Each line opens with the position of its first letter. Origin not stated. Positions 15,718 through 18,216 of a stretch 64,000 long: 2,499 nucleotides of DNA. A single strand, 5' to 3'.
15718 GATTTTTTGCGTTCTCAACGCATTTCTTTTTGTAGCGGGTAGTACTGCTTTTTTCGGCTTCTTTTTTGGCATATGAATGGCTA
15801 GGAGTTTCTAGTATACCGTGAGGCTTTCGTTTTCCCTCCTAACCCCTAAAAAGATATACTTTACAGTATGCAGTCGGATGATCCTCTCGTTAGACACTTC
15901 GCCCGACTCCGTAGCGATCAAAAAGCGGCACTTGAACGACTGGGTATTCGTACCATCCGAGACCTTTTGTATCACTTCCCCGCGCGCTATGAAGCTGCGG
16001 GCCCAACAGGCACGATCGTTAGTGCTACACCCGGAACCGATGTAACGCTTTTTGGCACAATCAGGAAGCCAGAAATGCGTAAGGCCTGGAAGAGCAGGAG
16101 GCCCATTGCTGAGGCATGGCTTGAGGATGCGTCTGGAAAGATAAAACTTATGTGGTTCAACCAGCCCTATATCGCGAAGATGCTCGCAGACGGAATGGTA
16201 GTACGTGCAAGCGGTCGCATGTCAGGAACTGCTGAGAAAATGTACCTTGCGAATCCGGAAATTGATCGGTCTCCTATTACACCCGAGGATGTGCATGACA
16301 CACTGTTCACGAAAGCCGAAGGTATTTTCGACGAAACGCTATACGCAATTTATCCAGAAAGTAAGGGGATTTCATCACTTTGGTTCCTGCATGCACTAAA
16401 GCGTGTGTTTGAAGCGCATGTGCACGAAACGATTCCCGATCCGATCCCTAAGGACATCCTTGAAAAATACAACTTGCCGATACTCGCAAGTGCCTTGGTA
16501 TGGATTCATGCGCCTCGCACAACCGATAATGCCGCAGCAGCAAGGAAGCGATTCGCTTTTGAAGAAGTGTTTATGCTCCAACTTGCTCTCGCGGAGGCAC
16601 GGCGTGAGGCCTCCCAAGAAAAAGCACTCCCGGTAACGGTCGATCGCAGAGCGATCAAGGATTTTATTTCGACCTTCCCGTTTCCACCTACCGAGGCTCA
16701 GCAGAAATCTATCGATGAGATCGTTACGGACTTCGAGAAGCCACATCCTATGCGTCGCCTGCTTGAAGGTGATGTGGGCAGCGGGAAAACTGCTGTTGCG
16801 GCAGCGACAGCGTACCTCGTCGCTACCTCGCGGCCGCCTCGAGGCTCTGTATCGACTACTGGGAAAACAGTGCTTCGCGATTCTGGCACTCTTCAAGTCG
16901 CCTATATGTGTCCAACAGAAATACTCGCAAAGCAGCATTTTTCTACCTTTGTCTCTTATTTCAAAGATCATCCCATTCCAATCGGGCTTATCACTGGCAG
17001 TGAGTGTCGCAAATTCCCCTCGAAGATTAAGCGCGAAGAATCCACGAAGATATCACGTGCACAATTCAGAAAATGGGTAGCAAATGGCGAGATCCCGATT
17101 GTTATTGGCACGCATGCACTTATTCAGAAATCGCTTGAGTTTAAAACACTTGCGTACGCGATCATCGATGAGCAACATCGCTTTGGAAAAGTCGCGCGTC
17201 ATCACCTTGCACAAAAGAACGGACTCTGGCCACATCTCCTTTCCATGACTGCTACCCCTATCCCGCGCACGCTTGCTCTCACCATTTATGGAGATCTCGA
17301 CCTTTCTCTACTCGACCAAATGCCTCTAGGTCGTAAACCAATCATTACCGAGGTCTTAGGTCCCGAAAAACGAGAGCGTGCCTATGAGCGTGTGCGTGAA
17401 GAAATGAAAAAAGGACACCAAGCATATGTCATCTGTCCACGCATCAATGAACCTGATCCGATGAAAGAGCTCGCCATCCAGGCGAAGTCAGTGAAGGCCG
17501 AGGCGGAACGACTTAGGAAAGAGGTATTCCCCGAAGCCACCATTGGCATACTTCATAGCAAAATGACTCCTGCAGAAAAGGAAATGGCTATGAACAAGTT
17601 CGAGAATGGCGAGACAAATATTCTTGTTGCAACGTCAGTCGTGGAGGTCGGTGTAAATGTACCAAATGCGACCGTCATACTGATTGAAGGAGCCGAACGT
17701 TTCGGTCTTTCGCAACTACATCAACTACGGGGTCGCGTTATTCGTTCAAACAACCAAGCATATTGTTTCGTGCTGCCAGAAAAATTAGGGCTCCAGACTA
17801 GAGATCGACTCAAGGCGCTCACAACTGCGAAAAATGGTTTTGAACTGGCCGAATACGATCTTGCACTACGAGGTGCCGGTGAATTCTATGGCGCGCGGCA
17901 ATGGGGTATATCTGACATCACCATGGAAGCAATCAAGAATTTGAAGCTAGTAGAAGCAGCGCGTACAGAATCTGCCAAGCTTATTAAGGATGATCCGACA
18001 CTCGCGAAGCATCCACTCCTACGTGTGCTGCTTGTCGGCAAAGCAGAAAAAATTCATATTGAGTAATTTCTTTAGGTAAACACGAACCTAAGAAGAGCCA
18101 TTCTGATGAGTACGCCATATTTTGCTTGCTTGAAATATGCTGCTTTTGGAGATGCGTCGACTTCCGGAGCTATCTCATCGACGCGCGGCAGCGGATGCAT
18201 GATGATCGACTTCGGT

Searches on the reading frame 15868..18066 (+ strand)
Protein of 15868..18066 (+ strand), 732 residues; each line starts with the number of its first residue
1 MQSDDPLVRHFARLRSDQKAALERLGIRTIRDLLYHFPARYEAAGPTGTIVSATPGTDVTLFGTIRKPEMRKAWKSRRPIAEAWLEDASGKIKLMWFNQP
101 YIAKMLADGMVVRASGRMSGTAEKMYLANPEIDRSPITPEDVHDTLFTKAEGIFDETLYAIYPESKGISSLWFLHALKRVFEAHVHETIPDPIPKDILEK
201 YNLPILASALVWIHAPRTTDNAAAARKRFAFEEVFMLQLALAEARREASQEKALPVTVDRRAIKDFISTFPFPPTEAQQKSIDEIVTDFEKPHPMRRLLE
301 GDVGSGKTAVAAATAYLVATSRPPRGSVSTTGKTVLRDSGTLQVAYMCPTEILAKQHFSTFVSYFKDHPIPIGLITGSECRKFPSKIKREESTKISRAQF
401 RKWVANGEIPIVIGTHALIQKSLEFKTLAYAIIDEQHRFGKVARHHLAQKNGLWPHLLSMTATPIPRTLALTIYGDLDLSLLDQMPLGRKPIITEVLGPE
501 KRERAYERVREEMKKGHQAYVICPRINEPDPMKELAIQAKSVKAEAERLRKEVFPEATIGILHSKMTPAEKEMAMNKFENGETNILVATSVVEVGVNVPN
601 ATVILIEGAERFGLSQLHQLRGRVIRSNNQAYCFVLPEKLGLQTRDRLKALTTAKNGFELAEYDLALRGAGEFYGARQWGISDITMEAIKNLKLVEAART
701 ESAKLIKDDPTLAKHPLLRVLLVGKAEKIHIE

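Call 54: search_protein_families(library=pfam, proteins=[window:15868-18066:+], max_evalue=0.00001)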
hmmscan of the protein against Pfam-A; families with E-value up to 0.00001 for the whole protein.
window:15868-18066:+ (732 aa): 6 families
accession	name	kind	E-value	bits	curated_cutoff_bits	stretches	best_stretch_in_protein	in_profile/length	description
PF00271.37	Helicase_C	-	1.5e-18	67.5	23.5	1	508-627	5-109/110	Helicase conserved C-terminal domain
PF00270.35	DEAD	-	7.1e-17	62.1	26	1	275-469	1-164/167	DEAD/DEAH box helicase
PF17191.10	RecG_wedge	-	4.9e-15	55.9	23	1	17-136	11-129/162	RecG wedge domain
PF04851.21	ResIII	-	7.8e-10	39.3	22.5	1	274-464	4-162/164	Type III restriction enzyme, res subunit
PF01336.31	tRNA_anti-codon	-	3.8e-07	30.4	27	1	59-131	1-71/75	OB-fold nucleic acid binding domain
PF19833.4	RecG_dom3_C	-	8.8e-07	29.3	26.8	1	656-714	3-63/87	ATP-dependent DNA helicase RecG, domain 3, C-terminal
